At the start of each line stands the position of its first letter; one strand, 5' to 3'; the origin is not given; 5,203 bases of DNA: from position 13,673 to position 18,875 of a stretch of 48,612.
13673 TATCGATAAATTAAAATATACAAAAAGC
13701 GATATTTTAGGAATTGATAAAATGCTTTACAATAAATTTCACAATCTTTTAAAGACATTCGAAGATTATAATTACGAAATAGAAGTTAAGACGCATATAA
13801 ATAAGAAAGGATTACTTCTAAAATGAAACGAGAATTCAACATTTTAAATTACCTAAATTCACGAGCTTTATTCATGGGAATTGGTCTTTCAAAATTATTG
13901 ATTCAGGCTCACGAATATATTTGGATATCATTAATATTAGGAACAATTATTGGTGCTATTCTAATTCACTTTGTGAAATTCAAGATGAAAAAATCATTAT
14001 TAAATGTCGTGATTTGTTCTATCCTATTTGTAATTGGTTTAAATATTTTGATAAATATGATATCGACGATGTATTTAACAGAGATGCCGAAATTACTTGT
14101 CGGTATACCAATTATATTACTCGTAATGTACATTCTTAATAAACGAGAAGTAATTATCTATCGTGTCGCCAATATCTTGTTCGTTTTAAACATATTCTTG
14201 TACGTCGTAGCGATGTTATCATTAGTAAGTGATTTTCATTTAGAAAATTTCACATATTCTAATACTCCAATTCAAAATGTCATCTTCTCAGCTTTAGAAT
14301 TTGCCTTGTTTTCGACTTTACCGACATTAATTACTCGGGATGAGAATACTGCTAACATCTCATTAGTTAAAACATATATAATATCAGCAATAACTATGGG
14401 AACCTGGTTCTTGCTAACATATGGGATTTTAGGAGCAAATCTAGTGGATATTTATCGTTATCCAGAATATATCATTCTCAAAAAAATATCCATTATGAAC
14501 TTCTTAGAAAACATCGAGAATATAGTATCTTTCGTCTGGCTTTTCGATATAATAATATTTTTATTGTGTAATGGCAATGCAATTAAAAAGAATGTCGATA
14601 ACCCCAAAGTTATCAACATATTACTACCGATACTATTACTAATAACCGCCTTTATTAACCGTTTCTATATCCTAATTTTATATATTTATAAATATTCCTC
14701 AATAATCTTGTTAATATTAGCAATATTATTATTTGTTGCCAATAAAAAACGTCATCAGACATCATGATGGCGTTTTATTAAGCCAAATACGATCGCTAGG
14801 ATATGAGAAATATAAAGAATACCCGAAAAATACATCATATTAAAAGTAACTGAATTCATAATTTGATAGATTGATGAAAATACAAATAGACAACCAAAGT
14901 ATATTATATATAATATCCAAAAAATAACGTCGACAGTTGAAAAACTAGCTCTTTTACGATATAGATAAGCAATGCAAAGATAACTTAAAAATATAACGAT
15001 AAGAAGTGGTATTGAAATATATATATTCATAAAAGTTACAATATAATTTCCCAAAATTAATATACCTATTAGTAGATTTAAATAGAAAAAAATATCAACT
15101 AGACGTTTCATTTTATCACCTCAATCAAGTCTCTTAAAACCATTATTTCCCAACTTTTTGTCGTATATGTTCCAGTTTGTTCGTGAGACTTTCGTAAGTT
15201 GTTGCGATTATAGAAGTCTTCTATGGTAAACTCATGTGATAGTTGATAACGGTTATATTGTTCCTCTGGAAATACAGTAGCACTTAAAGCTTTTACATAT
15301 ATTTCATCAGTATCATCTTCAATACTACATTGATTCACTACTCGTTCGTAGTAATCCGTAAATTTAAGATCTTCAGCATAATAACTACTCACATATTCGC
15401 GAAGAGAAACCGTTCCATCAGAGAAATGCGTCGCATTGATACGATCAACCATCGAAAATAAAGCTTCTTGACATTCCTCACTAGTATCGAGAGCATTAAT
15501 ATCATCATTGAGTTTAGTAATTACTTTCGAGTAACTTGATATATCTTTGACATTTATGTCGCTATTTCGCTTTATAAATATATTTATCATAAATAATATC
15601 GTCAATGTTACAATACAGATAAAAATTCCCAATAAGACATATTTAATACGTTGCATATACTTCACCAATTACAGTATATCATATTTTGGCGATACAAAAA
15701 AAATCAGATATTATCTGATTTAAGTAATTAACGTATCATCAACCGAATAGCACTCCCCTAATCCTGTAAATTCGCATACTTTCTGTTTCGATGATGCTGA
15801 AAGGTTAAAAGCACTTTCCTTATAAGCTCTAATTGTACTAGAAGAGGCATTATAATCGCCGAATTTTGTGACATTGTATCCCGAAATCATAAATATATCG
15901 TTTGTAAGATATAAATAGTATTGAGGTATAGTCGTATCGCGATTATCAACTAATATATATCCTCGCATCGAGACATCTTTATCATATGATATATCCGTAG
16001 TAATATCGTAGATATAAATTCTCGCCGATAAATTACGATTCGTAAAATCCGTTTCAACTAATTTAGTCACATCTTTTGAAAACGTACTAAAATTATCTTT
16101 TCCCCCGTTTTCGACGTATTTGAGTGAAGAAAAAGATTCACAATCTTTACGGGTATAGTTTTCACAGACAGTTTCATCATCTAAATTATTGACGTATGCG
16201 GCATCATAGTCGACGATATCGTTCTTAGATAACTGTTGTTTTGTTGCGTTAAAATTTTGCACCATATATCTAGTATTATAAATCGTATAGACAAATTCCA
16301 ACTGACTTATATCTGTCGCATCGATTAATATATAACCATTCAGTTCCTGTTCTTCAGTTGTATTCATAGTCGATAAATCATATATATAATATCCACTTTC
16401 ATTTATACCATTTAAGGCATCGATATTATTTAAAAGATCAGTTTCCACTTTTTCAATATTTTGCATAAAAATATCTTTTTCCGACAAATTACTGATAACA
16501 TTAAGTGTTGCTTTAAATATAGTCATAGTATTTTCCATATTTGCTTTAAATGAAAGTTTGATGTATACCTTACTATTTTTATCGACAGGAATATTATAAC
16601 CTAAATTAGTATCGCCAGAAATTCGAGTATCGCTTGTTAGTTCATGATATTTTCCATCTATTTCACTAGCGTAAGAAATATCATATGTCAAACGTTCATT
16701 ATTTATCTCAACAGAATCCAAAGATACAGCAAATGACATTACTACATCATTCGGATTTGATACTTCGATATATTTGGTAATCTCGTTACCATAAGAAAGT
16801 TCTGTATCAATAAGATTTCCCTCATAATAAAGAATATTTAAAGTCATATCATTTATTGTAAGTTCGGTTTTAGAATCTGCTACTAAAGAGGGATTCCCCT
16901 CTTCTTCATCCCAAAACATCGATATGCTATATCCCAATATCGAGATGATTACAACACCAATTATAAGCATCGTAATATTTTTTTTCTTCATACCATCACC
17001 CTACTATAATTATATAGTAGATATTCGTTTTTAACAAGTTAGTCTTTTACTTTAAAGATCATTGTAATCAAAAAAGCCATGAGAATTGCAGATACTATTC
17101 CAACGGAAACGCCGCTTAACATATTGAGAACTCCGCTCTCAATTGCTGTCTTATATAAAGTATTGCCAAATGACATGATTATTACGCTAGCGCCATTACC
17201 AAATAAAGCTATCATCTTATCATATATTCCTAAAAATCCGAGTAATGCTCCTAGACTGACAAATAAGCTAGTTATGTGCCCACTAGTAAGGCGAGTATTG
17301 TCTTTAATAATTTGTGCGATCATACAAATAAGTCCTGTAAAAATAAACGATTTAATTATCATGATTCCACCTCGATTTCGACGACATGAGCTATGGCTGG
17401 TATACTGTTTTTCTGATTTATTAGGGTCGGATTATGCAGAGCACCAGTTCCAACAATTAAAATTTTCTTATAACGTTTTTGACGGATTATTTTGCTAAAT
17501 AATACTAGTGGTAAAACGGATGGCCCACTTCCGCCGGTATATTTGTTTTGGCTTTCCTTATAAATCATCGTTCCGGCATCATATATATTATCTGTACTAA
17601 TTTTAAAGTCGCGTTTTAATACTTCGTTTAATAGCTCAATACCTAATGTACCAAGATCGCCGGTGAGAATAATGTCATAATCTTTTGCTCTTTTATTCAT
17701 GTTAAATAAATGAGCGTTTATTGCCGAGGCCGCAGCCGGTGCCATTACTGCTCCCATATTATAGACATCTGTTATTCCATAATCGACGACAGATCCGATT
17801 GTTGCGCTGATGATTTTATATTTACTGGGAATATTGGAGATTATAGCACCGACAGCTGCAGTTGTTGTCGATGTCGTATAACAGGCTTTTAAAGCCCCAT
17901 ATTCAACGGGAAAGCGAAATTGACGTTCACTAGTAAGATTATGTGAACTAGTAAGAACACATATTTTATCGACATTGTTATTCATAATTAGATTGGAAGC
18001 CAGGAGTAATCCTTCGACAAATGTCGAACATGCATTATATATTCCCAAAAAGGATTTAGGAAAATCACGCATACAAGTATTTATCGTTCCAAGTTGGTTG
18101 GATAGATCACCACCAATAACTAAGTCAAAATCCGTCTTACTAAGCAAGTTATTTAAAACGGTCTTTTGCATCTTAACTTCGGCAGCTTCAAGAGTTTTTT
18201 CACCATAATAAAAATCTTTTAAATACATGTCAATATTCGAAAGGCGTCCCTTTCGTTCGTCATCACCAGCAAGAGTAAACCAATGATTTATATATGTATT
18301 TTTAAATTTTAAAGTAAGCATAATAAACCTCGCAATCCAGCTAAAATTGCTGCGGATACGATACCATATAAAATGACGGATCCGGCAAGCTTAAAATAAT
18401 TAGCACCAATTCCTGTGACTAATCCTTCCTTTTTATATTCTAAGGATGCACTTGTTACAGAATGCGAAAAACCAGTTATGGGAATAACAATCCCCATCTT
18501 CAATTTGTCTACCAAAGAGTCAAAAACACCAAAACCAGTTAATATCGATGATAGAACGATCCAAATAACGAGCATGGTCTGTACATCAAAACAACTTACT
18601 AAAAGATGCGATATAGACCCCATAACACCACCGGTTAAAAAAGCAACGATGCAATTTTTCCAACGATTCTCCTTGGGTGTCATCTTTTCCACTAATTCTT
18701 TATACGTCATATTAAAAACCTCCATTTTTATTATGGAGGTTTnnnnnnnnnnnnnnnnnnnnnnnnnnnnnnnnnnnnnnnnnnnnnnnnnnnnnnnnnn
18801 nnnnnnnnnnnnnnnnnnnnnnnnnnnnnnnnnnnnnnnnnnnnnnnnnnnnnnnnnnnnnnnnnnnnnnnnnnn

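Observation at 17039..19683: Sigma-F locus without spoIIAB, and a SpoIIAA-like protein with no phosphorylatable Ser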

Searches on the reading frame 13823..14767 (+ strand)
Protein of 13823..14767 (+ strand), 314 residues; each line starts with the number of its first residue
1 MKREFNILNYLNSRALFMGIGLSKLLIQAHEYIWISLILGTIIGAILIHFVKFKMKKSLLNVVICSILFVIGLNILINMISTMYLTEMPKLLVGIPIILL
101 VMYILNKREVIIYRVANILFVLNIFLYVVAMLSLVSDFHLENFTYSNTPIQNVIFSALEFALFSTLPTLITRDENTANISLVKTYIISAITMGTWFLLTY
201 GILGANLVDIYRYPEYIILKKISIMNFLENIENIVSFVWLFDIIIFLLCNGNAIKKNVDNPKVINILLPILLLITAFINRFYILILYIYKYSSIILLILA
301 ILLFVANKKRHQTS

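Call 47: search_protein_families(library=pfam, proteins=[window:13823-14767:+], max_evalue=0.001)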
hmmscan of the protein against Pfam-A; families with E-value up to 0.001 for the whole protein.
window:13823-14767:+ (314 aa): 0 families

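Call 67: search_protein_families(library=ncbifam, proteins=[window:13823-14767:+], max_evalue=0.01)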
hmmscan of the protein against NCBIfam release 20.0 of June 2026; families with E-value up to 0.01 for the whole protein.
window:13823-14767:+ (314 aa): 1 family
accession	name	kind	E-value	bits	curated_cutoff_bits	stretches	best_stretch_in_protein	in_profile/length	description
TIGR00912.1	2A0309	subfamily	2.5e-10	40.3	139.55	1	62-310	84-354/357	endospore germination permease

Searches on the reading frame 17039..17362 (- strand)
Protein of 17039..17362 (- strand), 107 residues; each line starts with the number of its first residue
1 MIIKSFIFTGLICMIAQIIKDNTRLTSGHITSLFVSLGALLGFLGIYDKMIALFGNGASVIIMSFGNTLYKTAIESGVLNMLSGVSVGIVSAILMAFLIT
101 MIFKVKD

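Call 3: search_protein_families(library=pfam, proteins=[window:17039-17362:-], max_evalue=0.01)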
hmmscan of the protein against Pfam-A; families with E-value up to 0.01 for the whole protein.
window:17039-17362:- (107 aa): 1 family
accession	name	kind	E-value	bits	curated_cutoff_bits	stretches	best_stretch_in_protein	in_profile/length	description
PF03862.18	SpoVAC_SpoVAEB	-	9e-18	65.1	25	1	2-96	2-103/117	SpoVAC/SpoVAEB sporulation membrane protein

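Call 4: search_protein_families(library=ncbifam, proteins=[window:17039-17362:-], max_evalue=0.01)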
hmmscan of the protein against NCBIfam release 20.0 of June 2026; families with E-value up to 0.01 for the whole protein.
window:17039-17362:- (107 aa): 2 families
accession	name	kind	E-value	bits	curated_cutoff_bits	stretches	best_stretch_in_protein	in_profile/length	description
TIGR02839.1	spore_V_AE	equivalog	2.4e-21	76.1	131.1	1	3-106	2-113/114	stage V sporulation protein AE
TIGR02838.1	spore_V_AC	equivalog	7e-09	35.5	164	1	3-89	21-115/141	stage V sporulation protein AC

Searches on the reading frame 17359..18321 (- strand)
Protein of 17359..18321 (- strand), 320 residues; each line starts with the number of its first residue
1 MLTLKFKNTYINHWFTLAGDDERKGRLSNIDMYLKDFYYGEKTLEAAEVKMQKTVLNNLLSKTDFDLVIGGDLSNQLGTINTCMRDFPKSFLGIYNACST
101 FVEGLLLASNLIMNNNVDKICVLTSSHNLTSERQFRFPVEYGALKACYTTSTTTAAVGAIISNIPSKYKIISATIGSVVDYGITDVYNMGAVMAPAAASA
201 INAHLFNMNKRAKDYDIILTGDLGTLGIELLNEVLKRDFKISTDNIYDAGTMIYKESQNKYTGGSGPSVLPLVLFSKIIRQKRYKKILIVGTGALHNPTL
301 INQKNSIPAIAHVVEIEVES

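Call 3: search_protein_families(library=pfam, proteins=[window:17359-18321:-], max_evalue=0.01)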
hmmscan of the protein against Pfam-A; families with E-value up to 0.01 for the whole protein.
window:17359-18321:- (320 aa): 2 families
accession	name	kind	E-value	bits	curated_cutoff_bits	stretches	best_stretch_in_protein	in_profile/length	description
PF07451.17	SpoVAD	-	2.9e-89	299.5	22.1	1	3-317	4-329/329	Stage V sporulation protein AD (SpoVAD)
PF08545.16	ACP_syn_III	-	2.3e-05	24.7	24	0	94-125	3-34/80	3-Oxoacyl-[acyl-carrier-protein (ACP)] synthase III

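Call 4: search_protein_families(library=ncbifam, proteins=[window:17359-18321:-], max_evalue=0.01)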
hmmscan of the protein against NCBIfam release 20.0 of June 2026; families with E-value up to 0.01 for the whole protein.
window:17359-18321:- (320 aa): 3 families
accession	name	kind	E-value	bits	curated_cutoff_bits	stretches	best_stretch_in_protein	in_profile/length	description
NF006160.0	PRK08304.1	subfamily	1.3e-92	310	402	1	3-318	9-335/337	stage V sporulation protein AD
TIGR02845.1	spore_V_AD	equivalog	1.1e-85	287.4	411.8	1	3-317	3-327/327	stage V sporulation protein AD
NF009069.0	PRK12404.1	subfamily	3.8e-84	282.5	442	1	11-319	16-334/338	stage V sporulation protein AD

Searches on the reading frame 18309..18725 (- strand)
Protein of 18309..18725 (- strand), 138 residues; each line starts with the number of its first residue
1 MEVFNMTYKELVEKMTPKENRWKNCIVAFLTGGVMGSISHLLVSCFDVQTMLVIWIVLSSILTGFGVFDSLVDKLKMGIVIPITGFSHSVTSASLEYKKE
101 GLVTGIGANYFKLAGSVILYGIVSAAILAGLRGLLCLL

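Call 3: search_protein_families(library=pfam, proteins=[window:18309-18725:-], max_evalue=0.01)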
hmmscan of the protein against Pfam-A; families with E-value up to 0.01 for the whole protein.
window:18309-18725:- (138 aa): 1 family
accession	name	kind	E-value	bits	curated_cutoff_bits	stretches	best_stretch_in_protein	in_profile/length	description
PF03862.18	SpoVAC_SpoVAEB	-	4e-25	88.8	25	1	24-129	1-115/117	SpoVAC/SpoVAEB sporulation membrane protein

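Call 4: search_protein_families(library=ncbifam, proteins=[window:18309-18725:-], max_evalue=0.01)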
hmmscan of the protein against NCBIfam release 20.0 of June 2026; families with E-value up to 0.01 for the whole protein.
window:18309-18725:- (138 aa): 2 families
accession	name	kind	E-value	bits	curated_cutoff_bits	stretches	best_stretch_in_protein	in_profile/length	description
TIGR02838.1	spore_V_AC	equivalog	1.9e-35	121.7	164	1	7-130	2-135/141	stage V sporulation protein AC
TIGR02839.1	spore_V_AE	equivalog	4.2e-13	49.6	131.1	1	26-129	2-107/114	stage V sporulation protein AE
